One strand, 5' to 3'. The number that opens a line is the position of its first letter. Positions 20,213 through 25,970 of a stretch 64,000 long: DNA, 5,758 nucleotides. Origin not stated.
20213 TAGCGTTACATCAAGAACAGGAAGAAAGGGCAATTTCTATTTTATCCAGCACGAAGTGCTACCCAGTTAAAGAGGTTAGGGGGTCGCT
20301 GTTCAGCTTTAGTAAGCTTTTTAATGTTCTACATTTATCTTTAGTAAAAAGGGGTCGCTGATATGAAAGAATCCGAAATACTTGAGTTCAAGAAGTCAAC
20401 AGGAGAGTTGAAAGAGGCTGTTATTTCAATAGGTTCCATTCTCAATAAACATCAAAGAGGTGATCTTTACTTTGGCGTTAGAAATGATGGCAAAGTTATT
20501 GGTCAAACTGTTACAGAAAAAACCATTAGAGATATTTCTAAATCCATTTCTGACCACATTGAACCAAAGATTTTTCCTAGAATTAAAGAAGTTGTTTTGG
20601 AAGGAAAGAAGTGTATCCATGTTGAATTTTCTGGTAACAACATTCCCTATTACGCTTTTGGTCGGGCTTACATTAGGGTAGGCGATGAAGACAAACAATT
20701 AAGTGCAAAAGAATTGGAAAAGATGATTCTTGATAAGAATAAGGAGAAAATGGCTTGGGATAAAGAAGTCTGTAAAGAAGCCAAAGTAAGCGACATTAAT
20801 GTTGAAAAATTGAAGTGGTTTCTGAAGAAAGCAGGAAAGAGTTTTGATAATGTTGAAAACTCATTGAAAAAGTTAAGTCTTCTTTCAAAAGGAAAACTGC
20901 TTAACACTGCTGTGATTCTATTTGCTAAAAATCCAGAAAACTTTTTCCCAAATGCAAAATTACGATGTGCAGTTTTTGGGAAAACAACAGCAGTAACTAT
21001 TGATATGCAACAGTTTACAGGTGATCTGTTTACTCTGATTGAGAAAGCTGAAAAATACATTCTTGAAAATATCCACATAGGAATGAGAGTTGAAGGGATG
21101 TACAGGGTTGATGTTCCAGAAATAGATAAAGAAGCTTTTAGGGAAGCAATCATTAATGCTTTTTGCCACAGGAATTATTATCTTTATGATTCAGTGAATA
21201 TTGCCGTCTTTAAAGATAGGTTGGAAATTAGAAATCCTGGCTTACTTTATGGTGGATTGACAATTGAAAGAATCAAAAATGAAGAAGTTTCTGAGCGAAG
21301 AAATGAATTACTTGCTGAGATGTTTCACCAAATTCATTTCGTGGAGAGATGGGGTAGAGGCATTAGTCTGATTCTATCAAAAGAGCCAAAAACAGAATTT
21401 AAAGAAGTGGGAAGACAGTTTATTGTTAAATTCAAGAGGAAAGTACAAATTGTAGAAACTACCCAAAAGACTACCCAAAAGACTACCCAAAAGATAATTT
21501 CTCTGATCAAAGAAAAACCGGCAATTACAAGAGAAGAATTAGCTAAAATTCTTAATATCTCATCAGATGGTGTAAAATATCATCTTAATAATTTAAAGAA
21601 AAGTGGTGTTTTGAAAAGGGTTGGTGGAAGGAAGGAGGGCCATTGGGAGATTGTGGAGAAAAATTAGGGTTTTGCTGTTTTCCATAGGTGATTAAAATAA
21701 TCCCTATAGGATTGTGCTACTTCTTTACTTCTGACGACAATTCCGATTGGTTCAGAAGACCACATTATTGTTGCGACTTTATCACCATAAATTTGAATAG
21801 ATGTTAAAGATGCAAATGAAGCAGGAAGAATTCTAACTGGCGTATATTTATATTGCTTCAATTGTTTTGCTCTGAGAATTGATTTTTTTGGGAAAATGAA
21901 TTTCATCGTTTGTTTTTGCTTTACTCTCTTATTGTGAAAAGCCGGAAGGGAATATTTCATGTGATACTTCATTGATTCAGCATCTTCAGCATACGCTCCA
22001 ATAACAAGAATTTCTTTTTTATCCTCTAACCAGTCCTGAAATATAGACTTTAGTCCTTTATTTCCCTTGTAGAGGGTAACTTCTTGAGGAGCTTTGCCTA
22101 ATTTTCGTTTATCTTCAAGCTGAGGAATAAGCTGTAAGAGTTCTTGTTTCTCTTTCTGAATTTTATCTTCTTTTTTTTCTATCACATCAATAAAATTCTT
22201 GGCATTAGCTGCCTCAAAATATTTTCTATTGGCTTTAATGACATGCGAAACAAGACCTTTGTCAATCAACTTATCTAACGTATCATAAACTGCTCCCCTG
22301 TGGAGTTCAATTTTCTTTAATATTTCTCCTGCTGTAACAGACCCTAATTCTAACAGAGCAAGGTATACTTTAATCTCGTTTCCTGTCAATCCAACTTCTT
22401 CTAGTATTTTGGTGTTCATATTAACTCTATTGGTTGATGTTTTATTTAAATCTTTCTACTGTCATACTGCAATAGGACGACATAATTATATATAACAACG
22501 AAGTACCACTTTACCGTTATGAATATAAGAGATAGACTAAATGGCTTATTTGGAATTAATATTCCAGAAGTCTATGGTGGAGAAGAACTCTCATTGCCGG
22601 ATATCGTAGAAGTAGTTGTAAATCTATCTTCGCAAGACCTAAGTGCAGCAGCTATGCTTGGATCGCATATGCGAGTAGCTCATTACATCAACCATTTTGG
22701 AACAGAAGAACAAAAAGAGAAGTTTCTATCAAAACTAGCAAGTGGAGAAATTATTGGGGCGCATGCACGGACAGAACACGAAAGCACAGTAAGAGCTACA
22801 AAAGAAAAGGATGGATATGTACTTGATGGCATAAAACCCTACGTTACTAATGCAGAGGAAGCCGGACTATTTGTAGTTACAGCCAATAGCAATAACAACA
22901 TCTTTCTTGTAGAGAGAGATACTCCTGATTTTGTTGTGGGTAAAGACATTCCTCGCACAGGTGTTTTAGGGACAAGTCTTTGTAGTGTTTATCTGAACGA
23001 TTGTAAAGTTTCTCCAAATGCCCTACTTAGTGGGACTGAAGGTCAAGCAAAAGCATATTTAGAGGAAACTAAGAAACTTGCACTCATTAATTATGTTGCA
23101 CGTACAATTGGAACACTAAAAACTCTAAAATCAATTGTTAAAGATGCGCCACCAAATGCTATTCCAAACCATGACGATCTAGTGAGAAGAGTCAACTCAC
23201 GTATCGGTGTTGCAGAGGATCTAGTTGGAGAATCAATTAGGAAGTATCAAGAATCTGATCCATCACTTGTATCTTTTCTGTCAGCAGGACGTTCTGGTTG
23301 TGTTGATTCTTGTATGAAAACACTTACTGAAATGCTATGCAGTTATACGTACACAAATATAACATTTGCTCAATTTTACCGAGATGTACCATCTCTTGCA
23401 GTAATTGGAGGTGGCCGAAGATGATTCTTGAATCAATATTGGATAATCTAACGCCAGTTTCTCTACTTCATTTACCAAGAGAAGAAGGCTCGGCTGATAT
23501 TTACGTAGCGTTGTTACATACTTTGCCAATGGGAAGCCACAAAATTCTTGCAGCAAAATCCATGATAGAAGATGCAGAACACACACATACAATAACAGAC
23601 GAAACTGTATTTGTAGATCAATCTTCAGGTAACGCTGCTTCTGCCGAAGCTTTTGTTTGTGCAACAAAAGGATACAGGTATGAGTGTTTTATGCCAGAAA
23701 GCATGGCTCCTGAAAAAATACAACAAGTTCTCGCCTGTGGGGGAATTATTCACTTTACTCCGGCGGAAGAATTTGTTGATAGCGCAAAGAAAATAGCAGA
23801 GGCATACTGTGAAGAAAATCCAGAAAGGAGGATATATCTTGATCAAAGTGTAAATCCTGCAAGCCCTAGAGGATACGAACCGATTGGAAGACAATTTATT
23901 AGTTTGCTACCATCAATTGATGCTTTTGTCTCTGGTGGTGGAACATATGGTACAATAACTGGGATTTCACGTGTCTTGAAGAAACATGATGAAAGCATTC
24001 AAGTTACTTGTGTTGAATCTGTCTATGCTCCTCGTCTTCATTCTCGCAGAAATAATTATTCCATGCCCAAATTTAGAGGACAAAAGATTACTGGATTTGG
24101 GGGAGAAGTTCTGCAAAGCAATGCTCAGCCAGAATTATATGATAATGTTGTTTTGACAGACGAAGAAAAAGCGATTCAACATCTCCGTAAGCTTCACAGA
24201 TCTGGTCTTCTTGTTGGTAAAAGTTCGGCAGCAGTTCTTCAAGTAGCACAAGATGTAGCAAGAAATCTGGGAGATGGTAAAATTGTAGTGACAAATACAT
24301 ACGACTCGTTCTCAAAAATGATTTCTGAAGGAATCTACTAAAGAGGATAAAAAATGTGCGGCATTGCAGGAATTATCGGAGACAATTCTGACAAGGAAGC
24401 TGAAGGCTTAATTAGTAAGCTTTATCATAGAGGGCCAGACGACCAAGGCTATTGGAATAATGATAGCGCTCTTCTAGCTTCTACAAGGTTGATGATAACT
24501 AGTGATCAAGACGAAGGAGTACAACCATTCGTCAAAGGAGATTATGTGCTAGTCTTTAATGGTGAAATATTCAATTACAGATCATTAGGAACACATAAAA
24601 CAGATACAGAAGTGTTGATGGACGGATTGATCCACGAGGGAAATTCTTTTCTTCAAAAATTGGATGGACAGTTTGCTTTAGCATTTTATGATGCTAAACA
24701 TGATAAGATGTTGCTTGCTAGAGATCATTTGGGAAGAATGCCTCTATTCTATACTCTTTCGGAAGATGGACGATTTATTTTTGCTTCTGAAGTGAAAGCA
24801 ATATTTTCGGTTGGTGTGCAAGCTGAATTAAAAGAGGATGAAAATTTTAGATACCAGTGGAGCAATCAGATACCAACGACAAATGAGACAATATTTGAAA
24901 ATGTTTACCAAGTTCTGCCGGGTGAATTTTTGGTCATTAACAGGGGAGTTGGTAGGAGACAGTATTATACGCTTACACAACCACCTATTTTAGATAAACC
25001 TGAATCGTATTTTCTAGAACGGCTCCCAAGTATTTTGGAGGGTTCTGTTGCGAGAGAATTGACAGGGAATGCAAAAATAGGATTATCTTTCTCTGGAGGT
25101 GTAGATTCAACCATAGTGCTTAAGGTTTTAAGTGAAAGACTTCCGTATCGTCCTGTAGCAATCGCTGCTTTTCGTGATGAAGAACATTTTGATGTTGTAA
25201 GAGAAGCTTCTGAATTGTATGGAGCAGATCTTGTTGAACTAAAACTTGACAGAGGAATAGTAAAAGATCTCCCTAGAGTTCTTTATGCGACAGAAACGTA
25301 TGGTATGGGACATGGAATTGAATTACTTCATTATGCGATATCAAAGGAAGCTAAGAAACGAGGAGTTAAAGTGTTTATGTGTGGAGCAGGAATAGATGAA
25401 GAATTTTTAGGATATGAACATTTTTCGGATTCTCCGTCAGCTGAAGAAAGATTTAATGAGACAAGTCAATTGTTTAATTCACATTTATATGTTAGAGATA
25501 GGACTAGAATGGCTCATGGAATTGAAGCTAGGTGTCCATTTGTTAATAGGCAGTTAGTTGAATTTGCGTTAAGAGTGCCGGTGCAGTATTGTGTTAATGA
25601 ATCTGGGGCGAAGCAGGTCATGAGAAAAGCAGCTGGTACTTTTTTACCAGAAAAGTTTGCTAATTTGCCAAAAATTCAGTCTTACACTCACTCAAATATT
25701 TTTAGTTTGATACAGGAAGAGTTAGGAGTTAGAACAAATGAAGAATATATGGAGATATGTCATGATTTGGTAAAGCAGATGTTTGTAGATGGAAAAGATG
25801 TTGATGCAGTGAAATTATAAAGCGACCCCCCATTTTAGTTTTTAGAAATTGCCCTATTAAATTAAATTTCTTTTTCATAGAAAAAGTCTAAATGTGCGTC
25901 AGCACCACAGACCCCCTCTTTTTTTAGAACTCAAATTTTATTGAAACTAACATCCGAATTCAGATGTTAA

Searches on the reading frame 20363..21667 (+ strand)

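Call 13: search_protein_families(library=pfam, proteins=[window:20363-21667:+], max_evalue=0.01)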
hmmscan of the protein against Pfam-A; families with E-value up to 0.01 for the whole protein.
window:20363-21667:+ (434 aa): 14 families
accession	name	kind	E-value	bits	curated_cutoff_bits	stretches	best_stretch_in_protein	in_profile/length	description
PF13749.12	HATPase_c_4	-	3.5e-20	72.2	26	1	277-353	3-85/89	Putative ATP-dependent DNA helicase recG C-terminal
PF04326.19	SLFN_AlbA_2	-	6.7e-17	62.5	25.3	1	3-113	1-117/118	Schlafen, AlbA_2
PF13412.12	HTH_24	-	3.2e-10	39.9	21.9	1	373-418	3-48/48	Winged helix-turn-helix DNA-binding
PF12840.13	HTH_20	-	1e-06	29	27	1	373-419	4-50/51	Helix-turn-helix domain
PF04157.22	EAP30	-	5.4e-05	23.4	26.8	1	353-417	150-215/219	EAP30/Vps36 family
PF08279.18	HTH_11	-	9.7e-05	22.6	25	1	376-416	3-44/55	HTH domain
PF08220.18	HTH_DeoR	-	0.001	19.2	21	1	376-422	3-49/57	DeoR-like helix-turn-helix domain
PF04703.18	FaeA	-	0.0022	18.7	20.7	1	376-429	3-59/62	FaeA-like protein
PF01022.26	HTH_5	-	0.0026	18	22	1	377-417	6-45/47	Bacterial regulatory protein, arsR family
PF13545.12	HTH_Crp_2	-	0.0042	17.4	27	1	387-421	22-56/70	Crp-like helix-turn-helix domain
PF12802.13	MarR_2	-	0.0045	17.6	27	0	380-420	12-53/61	MarR family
PF22979.2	HTH_69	-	0.0058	17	27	0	387-423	26-62/69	Winged helix-turn-helix domain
PF08280.17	HTH_Mga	-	0.0071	16.7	23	0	372-412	4-44/59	M protein trans-acting positive regulator (MGA) HTH domain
PF09756.15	DDRGK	-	0.0098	16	27.8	1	341-418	70-144/188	DDRGK domain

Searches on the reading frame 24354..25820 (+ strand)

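Call 13: search_protein_families(library=pfam, proteins=[window:24354-25820:+], max_evalue=0.01)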
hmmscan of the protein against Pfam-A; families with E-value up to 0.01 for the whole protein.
window:24354-25820:+ (488 aa): 5 families
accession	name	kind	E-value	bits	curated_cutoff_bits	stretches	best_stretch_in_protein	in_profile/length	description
PF00733.27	Asn_synthase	-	5.1e-37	128.8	21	2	226-367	4-147/354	Asparagine synthase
PF13537.11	GATase_7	-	5.1e-28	98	25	1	44-151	2-122/123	Glutamine amidotransferase domain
PF13522.11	GATase_6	-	2.1e-26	92.9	27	1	28-146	1-130/130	Glutamine amidotransferase domain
PF12481.13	DUF3700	-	3.6e-06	27.1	27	1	97-150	123-176/228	Aluminium induced protein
PF24167.1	DUF7411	-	0.0042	17.1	28.7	1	241-338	2-96/194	Family of unknown function (DUF7411)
